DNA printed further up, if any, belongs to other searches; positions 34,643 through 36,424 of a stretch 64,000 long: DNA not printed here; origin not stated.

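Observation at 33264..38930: Mosaic carotenoid operon: crtE - crtI - MptA-like GT87 mannosyltransferase - crtB, with crtB start overlapping the GT87 stop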

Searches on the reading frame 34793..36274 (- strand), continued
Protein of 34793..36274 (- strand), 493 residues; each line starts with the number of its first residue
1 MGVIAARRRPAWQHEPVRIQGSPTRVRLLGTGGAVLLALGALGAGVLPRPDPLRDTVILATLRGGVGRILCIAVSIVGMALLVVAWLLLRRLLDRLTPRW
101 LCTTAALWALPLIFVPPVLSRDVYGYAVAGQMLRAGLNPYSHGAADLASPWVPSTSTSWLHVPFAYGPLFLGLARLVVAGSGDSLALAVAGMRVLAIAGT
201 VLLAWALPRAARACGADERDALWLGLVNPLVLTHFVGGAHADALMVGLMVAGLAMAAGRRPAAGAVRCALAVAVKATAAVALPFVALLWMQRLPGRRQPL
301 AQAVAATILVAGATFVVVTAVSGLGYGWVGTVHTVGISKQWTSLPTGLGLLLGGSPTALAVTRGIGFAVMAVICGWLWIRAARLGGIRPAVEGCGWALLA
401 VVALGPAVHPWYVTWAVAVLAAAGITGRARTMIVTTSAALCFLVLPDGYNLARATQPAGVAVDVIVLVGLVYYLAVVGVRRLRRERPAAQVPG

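Call 55: find_homologous_proteins(query=L039:2777-4237:+, max_evalue=1e-20)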
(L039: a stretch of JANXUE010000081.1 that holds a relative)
Query L039:2777-4237:+ (486 aa): 2368 proteins with E <= 1e-20 among 8000 candidates; the best 120 are listed.
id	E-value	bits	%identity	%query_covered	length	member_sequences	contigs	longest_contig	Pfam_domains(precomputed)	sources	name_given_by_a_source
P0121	0.0e+0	1024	100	100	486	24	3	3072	PF26314.1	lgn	-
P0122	6.7e-237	806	77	99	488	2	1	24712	PF26314.1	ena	-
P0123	4.3e-236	803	77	100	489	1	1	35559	PF27547.1,PF26314.1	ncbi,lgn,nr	ncbi:MAG: hypothetical protein JWM02_114 [Frankiales bacterium]|nr:hypothetical protein [Frankiales 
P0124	7.8e-228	776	74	98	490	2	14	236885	PF27547.1,PF26314.1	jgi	jgi:alpha-1,6-mannosyltransferase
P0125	1.4e-226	771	75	99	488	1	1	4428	PF26314.1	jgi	jgi:alpha-1,6-mannosyltransferase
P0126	2.0e-226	771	76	98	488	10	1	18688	PF26314.1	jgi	jgi:alpha-1,6-mannosyltransferase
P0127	1.1e-224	765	74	100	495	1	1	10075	PF26314.1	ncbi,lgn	ncbi:MAG: polyprenol phosphomannose-dependent alpha 1,6 mannosyltransferase MptB [Mycobacteriales ba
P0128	9.9e-223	759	74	100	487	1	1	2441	PF27547.1,PF26314.1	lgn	-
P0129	3.7e-220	750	72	99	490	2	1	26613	PF26314.1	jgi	jgi:hypothetical protein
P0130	1.2e-216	739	71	98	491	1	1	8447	PF26314.1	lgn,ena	-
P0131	3.3e-215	734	71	98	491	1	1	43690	PF27547.1,PF26314.1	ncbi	-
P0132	4.1e-215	734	72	98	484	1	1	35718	PF26314.1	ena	-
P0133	3.9e-212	724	70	100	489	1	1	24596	PF26314.1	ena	-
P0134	1.6e-210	718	71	97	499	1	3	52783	PF26314.1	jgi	jgi:alpha-1,6-mannosyltransferase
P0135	4.0e-210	717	71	97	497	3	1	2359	PF26314.1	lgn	-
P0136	2.8e-208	711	70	98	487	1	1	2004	PF26314.1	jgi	jgi:alpha-1,6-mannosyltransferase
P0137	2.2e-205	702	70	97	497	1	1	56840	PF27547.1,PF26314.1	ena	-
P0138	2.9e-204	698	69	100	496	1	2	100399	PF26314.1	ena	-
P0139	3.5e-203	694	69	98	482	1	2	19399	PF26314.1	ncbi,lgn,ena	-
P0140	3.2e-201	688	68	98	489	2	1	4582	PF26314.1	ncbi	-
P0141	9.9e-200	683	68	98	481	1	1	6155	PF09594.17,PF27547.1,PF26314.1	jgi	jgi:hypothetical protein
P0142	5.1e-199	681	68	98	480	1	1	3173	PF09594.17,PF27547.1,PF26314.1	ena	-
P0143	7.9e-199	680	68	98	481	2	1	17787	PF09594.17,PF27547.1,PF26314.1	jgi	jgi:alpha-1,6-mannosyltransferase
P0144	1.3e-198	679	69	98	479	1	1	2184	PF09594.17,PF27547.1,PF26314.1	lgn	-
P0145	7.6e-197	673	67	99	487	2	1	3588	PF26314.1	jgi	-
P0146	3.5e-196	671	68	97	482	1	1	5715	PF26314.1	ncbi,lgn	-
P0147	3.7e-196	671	66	100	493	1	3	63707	PF26314.1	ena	-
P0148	6.7e-196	670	66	100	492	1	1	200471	PF26314.1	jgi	jgi:alpha-1,6-mannosyltransferase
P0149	9.2e-196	670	68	98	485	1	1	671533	PF26314.1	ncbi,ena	-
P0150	2.8e-195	668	66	98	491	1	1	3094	PF26314.1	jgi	jgi:alpha-1,6-mannosyltransferase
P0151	8.6e-195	667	65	98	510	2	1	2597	PF26314.1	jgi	jgi:alpha-1,6-mannosyltransferase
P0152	3.2e-194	665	66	98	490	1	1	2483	PF26314.1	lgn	-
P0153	1.1e-193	663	67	99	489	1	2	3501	PF26314.1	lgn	-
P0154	4.3e-193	661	65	100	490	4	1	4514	PF26314.1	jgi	jgi:alpha-1,6-mannosyltransferase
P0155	4.9e-192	658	67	96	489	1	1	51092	PF26314.1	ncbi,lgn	-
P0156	2.1e-191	655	64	100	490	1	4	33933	PF26314.1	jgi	jgi:hypothetical protein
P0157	2.8e-191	655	65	100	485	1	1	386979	PF27547.1,PF26314.1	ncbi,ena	-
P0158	4.4e-190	651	64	97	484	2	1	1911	PF26314.1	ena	-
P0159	2.0e-189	649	67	94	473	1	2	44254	PF26314.1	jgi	jgi:alpha-1,6-mannosyltransferase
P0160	2.2e-189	649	66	98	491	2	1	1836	PF26314.1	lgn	-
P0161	5.8e-189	647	64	98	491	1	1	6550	PF26314.1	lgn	-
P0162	7.1e-189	647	65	96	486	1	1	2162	PF26314.1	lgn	-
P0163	1.4e-188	646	66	96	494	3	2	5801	PF26314.1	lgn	-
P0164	4.1e-188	645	66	95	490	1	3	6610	PF26314.1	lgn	-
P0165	4.4e-188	644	65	95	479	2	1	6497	PF26314.1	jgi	jgi:alpha-1,6-mannosyltransferase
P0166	9.0e-188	643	66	95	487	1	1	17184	PF26314.1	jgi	jgi:hypothetical protein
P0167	1.0e-187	643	65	98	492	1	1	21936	PF26314.1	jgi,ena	-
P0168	1.9e-187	642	65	96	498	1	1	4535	PF26314.1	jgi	-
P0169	2.1e-187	642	63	99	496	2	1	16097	PF26314.1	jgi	jgi:alpha-1,6-mannosyltransferase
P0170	3.1e-187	642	66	98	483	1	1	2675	PF26314.1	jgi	jgi:hypothetical protein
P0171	3.9e-187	641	64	98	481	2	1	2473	PF26314.1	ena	-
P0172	4.7e-187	641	65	98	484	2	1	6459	PF27547.1,PF26314.1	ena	-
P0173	4.7e-187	641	64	98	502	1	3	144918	PF26314.1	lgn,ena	-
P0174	7.7e-187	640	65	98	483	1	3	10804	PF26314.1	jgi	jgi:uncharacterized membrane protein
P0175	8.5e-187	640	66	95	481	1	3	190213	PF26314.1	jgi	jgi:alpha-1,6-mannosyltransferase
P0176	2.3e-186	639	65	96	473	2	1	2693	PF26314.1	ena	-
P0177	2.9e-186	639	65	98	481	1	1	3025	PF26314.1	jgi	jgi:uncharacterized membrane protein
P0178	4.0e-186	638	63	98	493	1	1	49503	PF26314.1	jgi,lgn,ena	-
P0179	4.7e-186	638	66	95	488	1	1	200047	PF26314.1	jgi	jgi:alpha-1,6-mannosyltransferase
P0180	4.7e-186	638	65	96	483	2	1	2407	PF26314.1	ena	-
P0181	7.6e-186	637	65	96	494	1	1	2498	PF26314.1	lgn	-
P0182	1.0e-185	637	66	95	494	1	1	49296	PF26314.1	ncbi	-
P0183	1.1e-185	637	65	95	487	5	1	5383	PF26314.1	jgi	jgi:alpha-1,6-mannosyltransferase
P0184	2.2e-185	636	64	96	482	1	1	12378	PF26314.1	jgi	-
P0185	3.4e-185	635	66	95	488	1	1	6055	PF26314.1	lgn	-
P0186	3.5e-185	635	65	96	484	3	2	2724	PF26314.1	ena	-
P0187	5.8e-185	634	63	97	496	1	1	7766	PF26314.1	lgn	-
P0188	5.8e-185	634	66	93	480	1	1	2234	PF26314.1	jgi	jgi:hypothetical protein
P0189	2.2e-184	632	65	97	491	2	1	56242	PF26314.1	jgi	jgi:hypothetical protein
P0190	2.4e-184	632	65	99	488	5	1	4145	PF26314.1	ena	-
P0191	2.7e-184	632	65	95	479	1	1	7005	PF26314.1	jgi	jgi:hypothetical protein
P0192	2.9e-184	632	63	98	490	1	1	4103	PF26314.1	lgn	-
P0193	2.9e-184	632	64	98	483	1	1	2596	PF26314.1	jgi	-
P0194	9.5e-184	630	64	98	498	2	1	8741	PF26314.1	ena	-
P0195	1.2e-183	630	65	90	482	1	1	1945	PF26314.1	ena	-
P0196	1.7e-183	629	65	95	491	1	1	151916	PF26314.1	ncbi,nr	ncbi:MAG TPA: polyprenol phosphomannose-dependent alpha 1,6 mannosyltransferase MptB [Mycobacteriale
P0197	4.6e-183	628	65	91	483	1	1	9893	PF26314.1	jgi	jgi:uncharacterized membrane protein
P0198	5.1e-183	628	64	97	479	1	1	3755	PF26314.1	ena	-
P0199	5.3e-183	628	65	91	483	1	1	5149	PF26314.1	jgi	jgi:uncharacterized membrane protein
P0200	5.5e-183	628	65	95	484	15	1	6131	PF26314.1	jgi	jgi:hypothetical protein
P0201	5.7e-183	628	65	91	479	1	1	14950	PF26314.1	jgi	jgi:hypothetical protein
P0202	1.3e-182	626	64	100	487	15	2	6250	PF26314.1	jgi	jgi:hypothetical protein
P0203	2.9e-182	625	62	97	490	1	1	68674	PF26314.1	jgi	jgi:hypothetical protein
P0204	4.6e-182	625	64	96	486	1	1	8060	PF26314.1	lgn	-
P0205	8.0e-182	624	64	95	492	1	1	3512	PF26314.1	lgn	-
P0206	1.4e-181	623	63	98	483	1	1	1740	PF26314.1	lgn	-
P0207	2.8e-181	622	63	98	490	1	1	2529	PF26314.1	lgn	-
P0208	2.9e-180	619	64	98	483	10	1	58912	PF26314.1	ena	-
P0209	1.8e-179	616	62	98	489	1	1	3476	PF26314.1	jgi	jgi:hypothetical protein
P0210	8.3e-179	614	63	97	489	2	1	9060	PF26314.1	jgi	jgi:hypothetical protein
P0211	4.3e-178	612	70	85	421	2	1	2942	PF26314.1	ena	-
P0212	4.3e-178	612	63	98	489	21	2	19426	PF26314.1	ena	-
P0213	2.3e-177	609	63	98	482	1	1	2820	PF26314.1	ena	-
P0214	8.6e-177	607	63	97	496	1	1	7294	PF26314.1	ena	-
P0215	1.7e-176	606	62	99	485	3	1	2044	PF26314.1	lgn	-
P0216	3.9e-176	605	61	98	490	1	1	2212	PF26314.1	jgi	jgi:hypothetical protein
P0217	8.4e-176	604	63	98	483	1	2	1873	PF26314.1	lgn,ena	-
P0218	1.7e-170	587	61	100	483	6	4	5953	PF26314.1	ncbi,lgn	-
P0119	1.5e-149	517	60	95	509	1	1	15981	PF26314.1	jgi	jgi:alpha-1,6-mannosyltransferase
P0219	1.5e-146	507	58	94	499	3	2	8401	PF26314.1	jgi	jgi:alpha-1,6-mannosyltransferase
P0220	1.8e-142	494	56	95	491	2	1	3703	PF26314.1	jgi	jgi:hypothetical protein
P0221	3.6e-141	490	56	93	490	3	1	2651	PF26314.1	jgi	jgi:hypothetical protein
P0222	6.4e-139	482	73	66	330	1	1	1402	PF27547.1,PF26314.1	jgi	jgi:hypothetical protein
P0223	2.4e-127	444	54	95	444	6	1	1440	PF26314.1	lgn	-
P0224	1.0e-126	442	52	90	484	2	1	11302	PF26314.1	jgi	-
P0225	5.7e-123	430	54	95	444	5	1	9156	PF26314.1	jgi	jgi:alpha-1,6-mannosyltransferase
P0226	2.3e-117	411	47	92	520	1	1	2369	PF26314.1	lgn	-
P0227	3.4e-117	411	49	95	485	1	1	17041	PF26314.1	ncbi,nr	ncbi:MAG TPA: polyprenol phosphomannose-dependent alpha 1,6 mannosyltransferase MptB [Mycobacteriale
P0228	9.3e-115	403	66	63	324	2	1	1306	PF26314.1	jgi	jgi:hypothetical protein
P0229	7.2e-113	396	52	90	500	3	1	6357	PF26314.1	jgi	jgi:alpha-1,6-mannosyltransferase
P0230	1.2e-112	396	54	81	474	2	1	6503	PF26314.1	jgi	jgi:alpha-1,6-mannosyltransferase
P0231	2.5e-112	395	56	81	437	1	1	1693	PF26314.1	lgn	-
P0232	8.1e-112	393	51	91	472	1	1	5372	PF26314.1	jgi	jgi:hypothetical protein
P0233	1.7e-111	392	54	91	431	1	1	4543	PF26314.1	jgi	jgi:hypothetical protein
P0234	2.0e-111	392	51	97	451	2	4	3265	PF26314.1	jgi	-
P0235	2.9e-111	391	51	95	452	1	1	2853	PF26314.1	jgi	-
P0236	9.7e-111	389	52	95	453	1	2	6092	PF26314.1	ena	-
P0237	1.1e-110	389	52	95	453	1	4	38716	PF26314.1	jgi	-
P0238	2.1e-110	388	49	97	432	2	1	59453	PF26314.1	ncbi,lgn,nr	ncbi:MAG: hypothetical protein JWP11_1076 [Frankiales bacterium]|nr:hypothetical protein [Frankiales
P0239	2.8e-110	388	49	95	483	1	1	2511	PF26314.1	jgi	jgi:alpha-1,6-mannosyltransferase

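Call 56: predict_structure(alignment_id=A1)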
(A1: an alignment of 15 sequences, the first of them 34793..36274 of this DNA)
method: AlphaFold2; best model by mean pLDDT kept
length: 493 residues; sequences in the alignment: 15
mean_pLDDT: 85.2   pTM: 0.85
mean pLDDT of the five models: 85.2, 84.4, 83.0, 82.4, 82.2
residues with pLDDT >= 90: 289; 70-90: 124; 50-70: 49; < 50: 31
segments of 3 or more residues with pLDDT < 50: 1-3, 13-15, 333-339, 450-455, 489-493
pLDDT, mean of each block of 10 residues (from residue 1): 48 52 93 95 81 74 84 92 97 96 98 85 92 93 90 85 88 96 93 96 98 98 97 90 97 97 97 94 98 87 96 94 71 48 76 85 91 97 97 97 79 92 96 92 64 47 59 72 54 45
secondary structure, 60 per line:
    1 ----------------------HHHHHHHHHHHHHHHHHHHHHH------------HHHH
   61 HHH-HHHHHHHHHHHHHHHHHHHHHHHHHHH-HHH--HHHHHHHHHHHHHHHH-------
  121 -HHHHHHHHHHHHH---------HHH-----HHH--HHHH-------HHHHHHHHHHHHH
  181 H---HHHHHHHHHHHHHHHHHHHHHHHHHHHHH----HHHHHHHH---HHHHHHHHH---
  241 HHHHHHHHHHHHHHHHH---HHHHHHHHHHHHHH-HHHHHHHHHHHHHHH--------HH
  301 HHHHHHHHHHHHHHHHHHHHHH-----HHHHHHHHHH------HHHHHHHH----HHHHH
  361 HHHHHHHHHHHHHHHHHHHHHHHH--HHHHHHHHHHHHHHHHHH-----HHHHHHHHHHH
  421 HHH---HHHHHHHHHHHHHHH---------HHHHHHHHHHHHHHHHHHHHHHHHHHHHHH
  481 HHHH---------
elements in order: H23-44 H57-63 H65-91 H98-113 H122-134 H157-160 H168-181 H185-213 H218-225 H229-237 H241-257 H261-274 H276-290 H299-322 H328-337 H344-351 H356-384 H387-404 H410-423 H427-441 H451-484

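Call 60: fold_search(model_id=the predicted structure, library=pdb)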
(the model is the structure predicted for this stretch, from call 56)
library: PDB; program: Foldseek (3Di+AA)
matches with E <= 10: 277; with E <= 0.001: 3
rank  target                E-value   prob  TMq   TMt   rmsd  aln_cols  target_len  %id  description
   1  8imx_U                7.7e-05  1.00  0.44  0.51   8.0       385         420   14  Cryo-EM structure of GPI-T with a chimeric GPI-anchored protein (released 2023-08-16)
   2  9dm5                  6.4e-04  1.00  0.49  0.60   6.6       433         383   19  Product-Bound mannosyltransferase PimE (released 2025-06-25)
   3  9dm7_A                7.9e-04  1.00  0.49  0.63   6.2       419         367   18  mannosyltransferase PimE in complex with Fab_E6 (released 2025-06-25)
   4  7wld_U                1.8e-03  1.00  0.44  0.51  12.6       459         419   12  Cryo-EM structure of the human glycosylphosphatidylinositol transamidase complex at 2.53 Angstrom resolution (released 2022-04-27)
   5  9ub7_B                3.6e-03  1.00  0.44  0.54  13.0       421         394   11  Structure of glycosylphosphatidylinositol transamidase,state 1 (released 2026-04-08)
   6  7w72_U                4.0e-03  1.00  0.43  0.50   7.6       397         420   12  Structure of a human glycosylphosphatidylinositol (GPI) transamidase (released 2022-02-16)
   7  5f15                  5.2e-03  1.00  0.36  0.34   8.9       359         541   17  Crystal Structure of ArnT from Cupriavidus metallidurans bound to Undecaprenyl phosphate (released 2016-02-17)
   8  9s6r_A                1.1e-02  1.00  0.49  0.61   6.6       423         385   12  Ternary cryo-EM structure of yeast ALG3 with Dol25-PP-GlcNAc2Man5, Dol25-P-Man, and Fab (released 2026-03-18)
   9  9wno_A                1.2e-02  1.00  0.53  0.63   6.2       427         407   12  Cryo-EM structure of Candida glabrata GPI mannosyltransferase I bound to Dol-P-Man (released 2025-12-03)
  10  5ezm                  1.7e-02  1.00  0.34  0.32   9.3       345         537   14  Crystal Structure of ArnT from Cupriavidus metallidurans in the apo state (released 2016-02-17)
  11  8if8_B                3.3e-02  0.91  0.31  0.26  14.3       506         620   14  Arabinosyltransferase AftA (released 2023-05-31)
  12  9s6s_A                5.6e-02  0.99  0.33  0.30  10.3       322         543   10  Ternary cryo-EM structure of human ALG9 with Dol25-PP-GlcNAc2Man6, Dol25-P-Man and Fab (released 2026-03-18)
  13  8if8_C                5.6e-02  0.85  0.31  0.27  13.2       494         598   14  Arabinosyltransferase AftA (released 2023-05-31)
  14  7bvc_B                7.2e-02  0.96  0.37  0.20  15.9       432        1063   16  Cryo-EM structure of Mycobacterium smegmatis arabinosyltransferase EmbA-EmbB-AcpM2 in complex with ethambutol (released 2020-04-29)
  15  6gxc_A                1.3e-01  0.97  0.34  0.25  11.7       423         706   11  Bacterial oligosaccharyltransferase PglB in complex with an inhibitory peptide and a reactive lipid-linked oligosaccha (released 2018-11-14)
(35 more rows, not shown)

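Call 64: search_protein_families(library=ncbifam, proteins=[L004:11575-12063:-, L030:11480-11956:-, L068:11461-11970:-], max_evalue=0.001)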
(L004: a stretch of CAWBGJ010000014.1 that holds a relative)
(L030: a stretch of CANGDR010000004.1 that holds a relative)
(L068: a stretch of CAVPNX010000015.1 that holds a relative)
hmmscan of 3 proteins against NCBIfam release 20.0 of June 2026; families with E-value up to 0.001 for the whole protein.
L004:11575-12063:- (162 aa): 0 families

L030:11480-11956:- (158 aa): 0 families

L068:11461-11970:- (169 aa): 0 families

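Call 65: search_protein_families(library=pfam, proteins=[L004:11575-12063:-, L030:11480-11956:-, L068:11461-11970:-, L006:11458-11991:-, L047:8938-9453:-], max_evalue=0.001)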
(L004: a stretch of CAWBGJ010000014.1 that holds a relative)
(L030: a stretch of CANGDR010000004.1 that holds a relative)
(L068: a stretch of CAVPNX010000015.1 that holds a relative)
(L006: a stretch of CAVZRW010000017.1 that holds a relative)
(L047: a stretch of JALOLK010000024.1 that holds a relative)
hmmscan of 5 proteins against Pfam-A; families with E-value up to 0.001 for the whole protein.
L004:11575-12063:- (162 aa): 1 family
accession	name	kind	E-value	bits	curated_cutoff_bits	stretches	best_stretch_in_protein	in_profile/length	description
PF01337.24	Barstar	-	1.7e-20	73.2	23.4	1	42-131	13-95/96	Barstar (barnase inhibitor)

L030:11480-11956:- (158 aa): 0 families

L068:11461-11970:- (169 aa): 1 family
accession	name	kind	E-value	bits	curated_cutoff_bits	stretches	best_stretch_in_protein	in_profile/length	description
PF01337.24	Barstar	-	1.5e-20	73.4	23.4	1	39-138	3-95/96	Barstar (barnase inhibitor)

L006:11458-11991:- (177 aa): 1 family
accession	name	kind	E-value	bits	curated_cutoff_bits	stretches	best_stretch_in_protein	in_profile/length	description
PF01337.24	Barstar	-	3.5e-21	75.4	23.4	1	55-147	10-95/96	Barstar (barnase inhibitor)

L047:8938-9453:- (171 aa): 1 family
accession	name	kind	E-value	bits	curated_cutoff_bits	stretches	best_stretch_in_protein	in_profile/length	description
PF00545.25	Ribonuclease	-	1.9e-21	76.9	24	1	75-168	5-97/98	ribonuclease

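Call 81: find_encoding_contigs(protein=P0025, flank=8000, max_places=1)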
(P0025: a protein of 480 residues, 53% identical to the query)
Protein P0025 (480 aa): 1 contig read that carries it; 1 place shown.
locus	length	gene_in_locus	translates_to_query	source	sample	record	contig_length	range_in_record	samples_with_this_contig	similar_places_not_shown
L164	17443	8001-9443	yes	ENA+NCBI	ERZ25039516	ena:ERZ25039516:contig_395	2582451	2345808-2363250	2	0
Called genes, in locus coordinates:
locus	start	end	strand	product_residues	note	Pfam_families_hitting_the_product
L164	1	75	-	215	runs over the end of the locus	PF01066:CDP-OH_P_transf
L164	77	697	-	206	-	PF04402:SIMPL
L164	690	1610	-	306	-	PF02219:MTHFR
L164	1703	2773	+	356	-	PF00348:polyprenyl_synt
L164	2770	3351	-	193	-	PF07081:DUF1349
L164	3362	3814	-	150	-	PF12802:MarR_2 (weak), PF01047:MarR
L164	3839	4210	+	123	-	PF00903:Glyoxalase, PF18029:Glyoxalase_6 (weak)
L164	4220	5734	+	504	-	PF00070:Pyr_redox (faint), PF00890:FAD_binding_2 (faint), PF01266:DAO (weak), PF07992:Pyr_redox_2 (faint), PF13450:NAD_binding_8, PF01593:Amino_oxidase, PF01266:DAO (weak)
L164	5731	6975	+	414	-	PF05977:MFS_3, PF07690:MFS_1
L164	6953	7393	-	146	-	PF01337:Barstar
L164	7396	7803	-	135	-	PF00545:Ribonuclease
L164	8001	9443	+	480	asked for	PF26314:MptA_B_family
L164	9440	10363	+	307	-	PF00494:SQS_PSY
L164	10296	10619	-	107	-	PF18916:Lycopene_cyc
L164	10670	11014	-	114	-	PF18916:Lycopene_cyc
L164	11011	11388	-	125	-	PF21531:Rv2175c_wHTH, PF18367:Rv2175c_C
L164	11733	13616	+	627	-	PF00069:Pkinase, PF07714:PK_Tyr_Ser-Thr, PF01636:APH (faint), PF03109:ABC1 (faint), PF03793:PASTA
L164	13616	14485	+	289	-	PF01261:AP_endonuc_2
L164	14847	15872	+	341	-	PF18152:DAHP_snth_FXD, PF00793:DAHP_synth_1, PF03102:NeuB (faint)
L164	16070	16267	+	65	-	PF04324:Fer2_BFD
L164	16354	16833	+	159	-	PF00210:Ferritin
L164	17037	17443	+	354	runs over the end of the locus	PF00657:Lipase_GDSL (faint), PF13472:Lipase_GDSL_2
